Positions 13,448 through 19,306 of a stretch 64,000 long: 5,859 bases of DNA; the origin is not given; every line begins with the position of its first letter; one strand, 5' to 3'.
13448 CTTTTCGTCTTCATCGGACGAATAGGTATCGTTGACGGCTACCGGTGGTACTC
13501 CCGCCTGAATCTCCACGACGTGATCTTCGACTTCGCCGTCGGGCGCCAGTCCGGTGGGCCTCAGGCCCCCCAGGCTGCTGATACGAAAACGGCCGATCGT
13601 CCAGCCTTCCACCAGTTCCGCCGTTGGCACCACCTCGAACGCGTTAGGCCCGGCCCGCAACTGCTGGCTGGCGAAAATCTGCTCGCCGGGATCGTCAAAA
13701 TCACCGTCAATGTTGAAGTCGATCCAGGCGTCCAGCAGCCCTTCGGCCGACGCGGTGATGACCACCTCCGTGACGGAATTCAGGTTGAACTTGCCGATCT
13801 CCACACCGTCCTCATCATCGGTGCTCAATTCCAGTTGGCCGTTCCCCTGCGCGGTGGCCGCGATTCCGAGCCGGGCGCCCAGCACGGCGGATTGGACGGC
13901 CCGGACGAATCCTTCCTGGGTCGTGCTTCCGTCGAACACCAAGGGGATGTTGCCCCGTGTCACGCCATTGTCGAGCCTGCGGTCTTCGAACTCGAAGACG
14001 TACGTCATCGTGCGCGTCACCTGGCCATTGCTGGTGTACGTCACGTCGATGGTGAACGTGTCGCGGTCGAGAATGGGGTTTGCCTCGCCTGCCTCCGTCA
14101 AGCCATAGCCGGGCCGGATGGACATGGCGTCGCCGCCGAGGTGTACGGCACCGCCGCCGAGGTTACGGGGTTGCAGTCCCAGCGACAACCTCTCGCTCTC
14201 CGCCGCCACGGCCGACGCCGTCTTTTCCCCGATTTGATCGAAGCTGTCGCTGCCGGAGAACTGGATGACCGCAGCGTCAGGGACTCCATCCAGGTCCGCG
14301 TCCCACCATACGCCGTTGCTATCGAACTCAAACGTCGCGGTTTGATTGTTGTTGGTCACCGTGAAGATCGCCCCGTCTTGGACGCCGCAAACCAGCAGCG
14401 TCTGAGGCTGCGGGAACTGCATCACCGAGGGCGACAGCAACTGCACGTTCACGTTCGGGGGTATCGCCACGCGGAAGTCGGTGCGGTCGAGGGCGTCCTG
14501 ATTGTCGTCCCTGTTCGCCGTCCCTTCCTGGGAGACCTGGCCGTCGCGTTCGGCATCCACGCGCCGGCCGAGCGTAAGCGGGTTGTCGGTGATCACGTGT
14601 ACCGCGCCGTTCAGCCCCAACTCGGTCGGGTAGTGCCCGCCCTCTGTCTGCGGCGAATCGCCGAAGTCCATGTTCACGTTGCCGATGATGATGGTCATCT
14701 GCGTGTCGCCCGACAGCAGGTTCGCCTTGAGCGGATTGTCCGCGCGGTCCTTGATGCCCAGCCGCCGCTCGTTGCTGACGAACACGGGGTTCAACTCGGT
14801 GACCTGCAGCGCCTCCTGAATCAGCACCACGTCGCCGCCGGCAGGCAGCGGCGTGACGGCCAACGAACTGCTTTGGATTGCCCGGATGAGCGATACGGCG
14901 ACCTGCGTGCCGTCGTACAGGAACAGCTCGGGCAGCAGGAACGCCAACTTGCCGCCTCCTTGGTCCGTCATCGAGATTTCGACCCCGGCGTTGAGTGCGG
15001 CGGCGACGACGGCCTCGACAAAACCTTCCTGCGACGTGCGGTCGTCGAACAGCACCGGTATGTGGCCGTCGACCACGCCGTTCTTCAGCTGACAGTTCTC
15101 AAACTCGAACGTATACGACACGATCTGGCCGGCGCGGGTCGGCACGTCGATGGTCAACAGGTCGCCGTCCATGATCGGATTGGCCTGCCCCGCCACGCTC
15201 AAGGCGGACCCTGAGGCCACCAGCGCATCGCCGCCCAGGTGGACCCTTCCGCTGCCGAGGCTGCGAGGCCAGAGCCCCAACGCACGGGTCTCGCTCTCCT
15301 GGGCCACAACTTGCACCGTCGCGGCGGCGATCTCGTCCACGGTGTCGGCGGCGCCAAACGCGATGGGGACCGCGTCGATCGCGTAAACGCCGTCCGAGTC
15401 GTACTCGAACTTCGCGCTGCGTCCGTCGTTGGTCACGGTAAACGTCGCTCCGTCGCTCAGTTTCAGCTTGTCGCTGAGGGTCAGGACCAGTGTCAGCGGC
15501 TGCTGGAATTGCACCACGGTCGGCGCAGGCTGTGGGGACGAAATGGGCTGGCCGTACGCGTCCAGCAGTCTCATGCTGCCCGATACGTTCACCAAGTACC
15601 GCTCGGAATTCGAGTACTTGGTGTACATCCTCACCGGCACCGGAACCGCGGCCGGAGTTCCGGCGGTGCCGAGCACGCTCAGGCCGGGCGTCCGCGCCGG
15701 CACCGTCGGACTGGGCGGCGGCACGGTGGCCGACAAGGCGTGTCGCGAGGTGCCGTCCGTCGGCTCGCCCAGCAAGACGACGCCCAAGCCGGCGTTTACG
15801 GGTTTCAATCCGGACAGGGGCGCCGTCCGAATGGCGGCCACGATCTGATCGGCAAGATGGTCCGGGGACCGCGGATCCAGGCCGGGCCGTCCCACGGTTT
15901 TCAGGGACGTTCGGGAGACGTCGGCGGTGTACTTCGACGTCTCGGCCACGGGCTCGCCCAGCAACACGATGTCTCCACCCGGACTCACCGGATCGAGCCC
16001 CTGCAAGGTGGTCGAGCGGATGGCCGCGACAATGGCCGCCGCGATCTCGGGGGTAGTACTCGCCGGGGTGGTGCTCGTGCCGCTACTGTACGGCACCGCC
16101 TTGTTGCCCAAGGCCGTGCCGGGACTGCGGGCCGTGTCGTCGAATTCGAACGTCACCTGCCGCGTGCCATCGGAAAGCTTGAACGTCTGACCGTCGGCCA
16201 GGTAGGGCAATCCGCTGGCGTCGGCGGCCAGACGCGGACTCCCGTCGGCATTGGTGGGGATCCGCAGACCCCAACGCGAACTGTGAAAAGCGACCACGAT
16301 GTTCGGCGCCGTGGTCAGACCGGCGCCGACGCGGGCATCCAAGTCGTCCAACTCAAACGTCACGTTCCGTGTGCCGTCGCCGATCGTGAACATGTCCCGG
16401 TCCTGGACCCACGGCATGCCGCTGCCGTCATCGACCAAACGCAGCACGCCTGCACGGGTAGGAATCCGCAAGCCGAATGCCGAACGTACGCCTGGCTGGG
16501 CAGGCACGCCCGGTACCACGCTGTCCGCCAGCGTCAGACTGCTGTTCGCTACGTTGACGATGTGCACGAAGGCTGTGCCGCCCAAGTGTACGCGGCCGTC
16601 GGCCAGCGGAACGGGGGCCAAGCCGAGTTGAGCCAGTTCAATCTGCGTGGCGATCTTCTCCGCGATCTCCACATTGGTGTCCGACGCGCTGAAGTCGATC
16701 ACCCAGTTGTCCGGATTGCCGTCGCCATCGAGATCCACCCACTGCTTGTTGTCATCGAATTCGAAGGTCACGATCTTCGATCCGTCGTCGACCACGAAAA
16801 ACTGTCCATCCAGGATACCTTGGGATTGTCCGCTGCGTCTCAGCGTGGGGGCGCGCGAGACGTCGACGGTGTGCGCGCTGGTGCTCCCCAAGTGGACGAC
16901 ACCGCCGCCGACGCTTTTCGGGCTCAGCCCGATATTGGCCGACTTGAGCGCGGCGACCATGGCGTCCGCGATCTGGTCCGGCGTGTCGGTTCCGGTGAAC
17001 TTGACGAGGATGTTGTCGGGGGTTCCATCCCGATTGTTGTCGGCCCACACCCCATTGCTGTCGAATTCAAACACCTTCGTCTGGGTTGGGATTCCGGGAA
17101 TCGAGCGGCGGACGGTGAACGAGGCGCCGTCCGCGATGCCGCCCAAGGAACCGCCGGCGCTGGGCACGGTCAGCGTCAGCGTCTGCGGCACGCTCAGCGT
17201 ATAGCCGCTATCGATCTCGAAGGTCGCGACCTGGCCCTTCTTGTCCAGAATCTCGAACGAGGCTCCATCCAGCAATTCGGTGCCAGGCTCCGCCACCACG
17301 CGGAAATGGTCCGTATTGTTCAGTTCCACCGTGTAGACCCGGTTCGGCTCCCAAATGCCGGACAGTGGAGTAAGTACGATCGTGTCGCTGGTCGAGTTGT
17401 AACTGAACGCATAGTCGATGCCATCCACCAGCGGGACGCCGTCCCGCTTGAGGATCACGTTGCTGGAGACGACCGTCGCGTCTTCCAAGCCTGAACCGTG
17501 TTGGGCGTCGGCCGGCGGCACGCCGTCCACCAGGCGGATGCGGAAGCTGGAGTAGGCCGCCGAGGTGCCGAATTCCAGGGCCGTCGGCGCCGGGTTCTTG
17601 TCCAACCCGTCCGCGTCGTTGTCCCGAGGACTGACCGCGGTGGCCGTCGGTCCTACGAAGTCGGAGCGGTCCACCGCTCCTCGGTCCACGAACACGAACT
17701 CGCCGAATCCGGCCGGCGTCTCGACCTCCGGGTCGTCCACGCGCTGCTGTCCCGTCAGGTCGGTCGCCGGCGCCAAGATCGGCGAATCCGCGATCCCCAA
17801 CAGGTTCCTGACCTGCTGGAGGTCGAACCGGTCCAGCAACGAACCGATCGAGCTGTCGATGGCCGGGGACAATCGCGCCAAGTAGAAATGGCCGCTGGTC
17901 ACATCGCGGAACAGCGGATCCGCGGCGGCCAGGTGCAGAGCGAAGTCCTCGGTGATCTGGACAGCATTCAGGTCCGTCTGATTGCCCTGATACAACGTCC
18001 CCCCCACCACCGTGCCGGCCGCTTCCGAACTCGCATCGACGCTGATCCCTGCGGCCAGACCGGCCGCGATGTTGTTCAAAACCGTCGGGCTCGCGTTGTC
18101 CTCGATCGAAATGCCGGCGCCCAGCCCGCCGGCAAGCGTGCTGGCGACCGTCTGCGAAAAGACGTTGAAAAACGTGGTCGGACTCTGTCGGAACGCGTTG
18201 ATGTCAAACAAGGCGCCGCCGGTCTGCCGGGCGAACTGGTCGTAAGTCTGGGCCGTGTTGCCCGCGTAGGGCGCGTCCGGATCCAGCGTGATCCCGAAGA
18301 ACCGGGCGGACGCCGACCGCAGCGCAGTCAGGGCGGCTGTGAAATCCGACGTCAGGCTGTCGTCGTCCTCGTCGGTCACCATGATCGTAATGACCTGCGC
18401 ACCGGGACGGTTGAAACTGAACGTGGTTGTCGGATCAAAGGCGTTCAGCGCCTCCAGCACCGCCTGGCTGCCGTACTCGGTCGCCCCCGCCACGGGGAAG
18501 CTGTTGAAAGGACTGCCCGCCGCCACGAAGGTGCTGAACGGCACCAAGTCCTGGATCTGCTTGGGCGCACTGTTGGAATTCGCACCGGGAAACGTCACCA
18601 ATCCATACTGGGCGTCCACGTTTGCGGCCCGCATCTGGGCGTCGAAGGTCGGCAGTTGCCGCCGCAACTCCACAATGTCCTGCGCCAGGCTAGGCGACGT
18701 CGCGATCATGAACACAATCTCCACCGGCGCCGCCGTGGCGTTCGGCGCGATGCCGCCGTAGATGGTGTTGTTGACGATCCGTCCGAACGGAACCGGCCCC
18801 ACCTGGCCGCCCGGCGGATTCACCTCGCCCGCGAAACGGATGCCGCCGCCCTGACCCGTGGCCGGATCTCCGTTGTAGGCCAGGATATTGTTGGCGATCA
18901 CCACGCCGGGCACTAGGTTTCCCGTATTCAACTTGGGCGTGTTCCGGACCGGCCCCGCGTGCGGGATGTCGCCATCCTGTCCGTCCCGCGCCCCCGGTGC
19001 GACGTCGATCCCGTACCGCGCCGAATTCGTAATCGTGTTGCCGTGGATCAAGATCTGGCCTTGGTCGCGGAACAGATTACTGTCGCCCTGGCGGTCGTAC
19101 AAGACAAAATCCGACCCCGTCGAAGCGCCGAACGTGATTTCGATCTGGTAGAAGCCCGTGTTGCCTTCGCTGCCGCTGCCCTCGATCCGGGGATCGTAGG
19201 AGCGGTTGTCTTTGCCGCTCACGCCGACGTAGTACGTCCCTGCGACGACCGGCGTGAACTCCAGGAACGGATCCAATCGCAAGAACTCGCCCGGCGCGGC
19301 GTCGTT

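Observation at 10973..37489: A single 26.5-kb ORF (8,838 aa) built from two similar super-units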

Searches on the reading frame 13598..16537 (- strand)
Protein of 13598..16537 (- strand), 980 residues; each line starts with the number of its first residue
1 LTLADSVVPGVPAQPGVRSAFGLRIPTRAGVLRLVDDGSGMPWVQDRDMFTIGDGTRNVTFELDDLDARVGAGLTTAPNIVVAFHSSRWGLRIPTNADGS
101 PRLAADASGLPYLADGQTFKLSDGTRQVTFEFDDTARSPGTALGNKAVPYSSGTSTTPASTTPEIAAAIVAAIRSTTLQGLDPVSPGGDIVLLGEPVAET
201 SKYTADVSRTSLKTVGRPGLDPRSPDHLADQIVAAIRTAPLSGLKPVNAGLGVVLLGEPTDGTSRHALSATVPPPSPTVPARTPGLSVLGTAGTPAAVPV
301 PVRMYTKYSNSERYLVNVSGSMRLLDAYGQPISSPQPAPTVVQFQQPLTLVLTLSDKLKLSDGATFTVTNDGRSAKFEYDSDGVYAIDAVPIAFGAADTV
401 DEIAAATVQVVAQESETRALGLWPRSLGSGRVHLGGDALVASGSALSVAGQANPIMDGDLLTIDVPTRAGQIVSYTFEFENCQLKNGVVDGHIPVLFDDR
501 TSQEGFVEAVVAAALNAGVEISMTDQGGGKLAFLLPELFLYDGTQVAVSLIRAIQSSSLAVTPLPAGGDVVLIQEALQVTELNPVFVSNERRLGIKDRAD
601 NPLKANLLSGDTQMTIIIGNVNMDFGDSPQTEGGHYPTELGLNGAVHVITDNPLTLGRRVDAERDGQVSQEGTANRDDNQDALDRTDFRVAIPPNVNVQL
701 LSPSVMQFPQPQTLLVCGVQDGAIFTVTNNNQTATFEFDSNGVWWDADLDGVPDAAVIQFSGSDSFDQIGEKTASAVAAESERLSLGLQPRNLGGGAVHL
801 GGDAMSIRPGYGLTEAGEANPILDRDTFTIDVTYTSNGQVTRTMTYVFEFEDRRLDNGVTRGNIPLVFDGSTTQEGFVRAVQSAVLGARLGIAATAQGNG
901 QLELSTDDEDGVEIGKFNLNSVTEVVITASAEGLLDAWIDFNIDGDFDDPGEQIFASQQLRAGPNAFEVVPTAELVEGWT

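Call 5: search_protein_families(library=pfam, proteins=[window:13598-16537:-], max_evalue=0.1)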
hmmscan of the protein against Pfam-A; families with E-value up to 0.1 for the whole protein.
window:13598-16537:- (980 aa): 2 families
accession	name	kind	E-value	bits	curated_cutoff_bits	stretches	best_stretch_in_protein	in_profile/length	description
PF20009.4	GEVED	-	0.0017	19.6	24.4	1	936-970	3-37/78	GEVED domain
PF23552.2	ParB_C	-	0.019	14.9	23.8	0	512-531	13-32/50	ParB dimerisation domain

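Call 12: search_protein_families(library=ncbifam, proteins=[window:13598-16537:-], max_evalue=0.1)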
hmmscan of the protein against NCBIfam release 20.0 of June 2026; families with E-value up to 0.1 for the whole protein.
window:13598-16537:- (980 aa): 1 family
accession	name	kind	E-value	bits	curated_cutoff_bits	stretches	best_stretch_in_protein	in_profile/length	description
NF033510.3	Ca_tandemer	repeat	0.015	15.6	50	0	693-744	10-65/96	Ca2+-stabilized repeat-containing adhesin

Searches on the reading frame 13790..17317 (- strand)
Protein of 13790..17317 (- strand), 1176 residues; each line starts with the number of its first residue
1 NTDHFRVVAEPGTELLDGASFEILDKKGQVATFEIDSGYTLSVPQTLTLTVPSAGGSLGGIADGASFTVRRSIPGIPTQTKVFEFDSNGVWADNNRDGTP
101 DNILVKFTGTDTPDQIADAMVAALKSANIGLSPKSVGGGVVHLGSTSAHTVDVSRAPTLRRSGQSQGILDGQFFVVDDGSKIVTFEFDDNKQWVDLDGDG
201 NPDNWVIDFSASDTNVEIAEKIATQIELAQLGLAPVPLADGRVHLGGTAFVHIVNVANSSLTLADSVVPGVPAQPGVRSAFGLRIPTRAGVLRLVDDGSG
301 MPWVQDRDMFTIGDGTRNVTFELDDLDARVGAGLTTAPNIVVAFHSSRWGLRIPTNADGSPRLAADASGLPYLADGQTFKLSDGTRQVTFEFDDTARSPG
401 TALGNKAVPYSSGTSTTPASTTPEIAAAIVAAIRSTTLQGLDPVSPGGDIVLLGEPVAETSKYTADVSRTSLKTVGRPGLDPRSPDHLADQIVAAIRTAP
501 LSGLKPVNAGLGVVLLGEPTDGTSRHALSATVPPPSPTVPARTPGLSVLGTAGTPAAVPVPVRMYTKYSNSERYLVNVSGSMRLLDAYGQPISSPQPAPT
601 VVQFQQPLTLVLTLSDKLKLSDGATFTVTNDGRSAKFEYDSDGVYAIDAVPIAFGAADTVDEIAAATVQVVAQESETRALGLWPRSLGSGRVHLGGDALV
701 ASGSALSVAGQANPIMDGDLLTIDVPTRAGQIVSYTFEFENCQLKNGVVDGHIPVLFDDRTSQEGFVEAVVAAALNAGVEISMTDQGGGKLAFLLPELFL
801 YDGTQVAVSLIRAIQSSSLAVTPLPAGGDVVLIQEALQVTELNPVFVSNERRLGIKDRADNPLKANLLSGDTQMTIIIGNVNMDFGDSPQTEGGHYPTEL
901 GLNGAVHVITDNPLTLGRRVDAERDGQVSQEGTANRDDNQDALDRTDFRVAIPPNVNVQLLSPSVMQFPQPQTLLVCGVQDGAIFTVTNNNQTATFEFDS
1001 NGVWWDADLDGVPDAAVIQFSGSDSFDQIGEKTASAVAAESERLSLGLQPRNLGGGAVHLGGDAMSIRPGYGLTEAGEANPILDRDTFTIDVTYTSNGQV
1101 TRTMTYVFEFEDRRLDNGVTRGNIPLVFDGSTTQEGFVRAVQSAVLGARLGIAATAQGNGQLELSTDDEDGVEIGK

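Call 18: find_homologous_proteins(query=window:13790-17317:-, max_evalue=0.00001)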
Query window:13790-17317:- (1176 aa): 7 proteins with E <= 0.00001 among 8000 candidates.
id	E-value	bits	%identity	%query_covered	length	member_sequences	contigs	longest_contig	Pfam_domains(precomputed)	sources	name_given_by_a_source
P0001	1.1e-220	753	48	49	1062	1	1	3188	-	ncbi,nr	ncbi:MAG: hypothetical protein JJ992_23765, partial [Planctomycetes bacterium]|nr:hypothetical prote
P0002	3.4e-112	394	47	32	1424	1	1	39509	PF17963.8,PF00404.25,PF17892.8,PF20009.5,PF17803.8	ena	-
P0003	3.2e-77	278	29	55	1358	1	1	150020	-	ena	-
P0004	2.0e-65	239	29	67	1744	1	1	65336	PF17963.8,PF17892.8,PF20009.5,PF17803.8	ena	-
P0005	1.1e-34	138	28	41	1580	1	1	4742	PF13229.13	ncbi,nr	ncbi:MAG: right-handed parallel beta-helix repeat-containing protein, partial [Planctomycetota bacte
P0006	2.0e-34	137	37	22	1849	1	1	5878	PF17963.8,PF00404.25,PF17892.8,PF20009.5,PF17803.8,PF19076.7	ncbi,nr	ncbi:MAG: tandem-95 repeat protein [Planctomycetales bacterium]|nr:tandem-95 repeat protein [Plancto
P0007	6.7e-13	65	31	18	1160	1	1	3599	PF17963.8,PF00404.25,PF17892.8,PF20009.5,PF17803.8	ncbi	ncbi:MAG: Ig-like domain-containing protein, partial [Pirellulaceae bacterium]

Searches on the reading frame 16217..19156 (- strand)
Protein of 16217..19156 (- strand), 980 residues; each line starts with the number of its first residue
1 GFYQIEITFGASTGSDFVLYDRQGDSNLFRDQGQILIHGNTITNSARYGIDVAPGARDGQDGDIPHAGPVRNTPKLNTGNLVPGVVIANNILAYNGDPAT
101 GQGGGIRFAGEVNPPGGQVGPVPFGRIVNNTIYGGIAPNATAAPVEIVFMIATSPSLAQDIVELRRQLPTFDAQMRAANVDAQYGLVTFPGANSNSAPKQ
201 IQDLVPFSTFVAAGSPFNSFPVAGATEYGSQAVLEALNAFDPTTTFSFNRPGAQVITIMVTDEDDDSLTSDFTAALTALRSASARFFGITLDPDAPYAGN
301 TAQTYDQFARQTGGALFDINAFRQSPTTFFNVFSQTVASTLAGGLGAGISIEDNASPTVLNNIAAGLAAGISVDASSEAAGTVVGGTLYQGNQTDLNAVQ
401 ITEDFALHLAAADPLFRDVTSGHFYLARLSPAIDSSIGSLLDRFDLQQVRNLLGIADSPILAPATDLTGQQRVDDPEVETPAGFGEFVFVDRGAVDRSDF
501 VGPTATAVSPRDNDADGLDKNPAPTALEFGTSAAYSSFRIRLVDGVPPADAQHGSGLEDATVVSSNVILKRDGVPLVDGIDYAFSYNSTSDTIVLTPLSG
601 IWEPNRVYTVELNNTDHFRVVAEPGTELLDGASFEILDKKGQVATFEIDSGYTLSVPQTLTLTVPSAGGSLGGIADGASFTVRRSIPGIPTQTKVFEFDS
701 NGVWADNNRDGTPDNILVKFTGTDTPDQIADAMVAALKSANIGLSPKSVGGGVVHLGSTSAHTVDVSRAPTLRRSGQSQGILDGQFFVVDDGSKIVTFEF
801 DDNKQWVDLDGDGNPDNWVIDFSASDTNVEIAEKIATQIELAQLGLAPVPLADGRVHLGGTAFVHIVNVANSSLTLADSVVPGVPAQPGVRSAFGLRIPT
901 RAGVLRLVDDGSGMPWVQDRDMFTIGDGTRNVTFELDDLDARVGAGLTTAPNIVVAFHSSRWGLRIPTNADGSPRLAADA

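Call 5: search_protein_families(library=pfam, proteins=[window:16217-19156:-], max_evalue=0.1)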
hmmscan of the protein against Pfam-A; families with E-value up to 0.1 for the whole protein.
window:16217-19156:- (980 aa): 1 family
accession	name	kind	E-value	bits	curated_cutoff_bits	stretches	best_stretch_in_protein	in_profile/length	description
PF13229.12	Beta_helix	-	0.0013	18.8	25.9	0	342-384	88-130/158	Right handed beta helix region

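Call 12: search_protein_families(library=ncbifam, proteins=[window:16217-19156:-], max_evalue=0.1)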
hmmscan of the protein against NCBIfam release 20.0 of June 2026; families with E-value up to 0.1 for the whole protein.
window:16217-19156:- (980 aa): 0 families
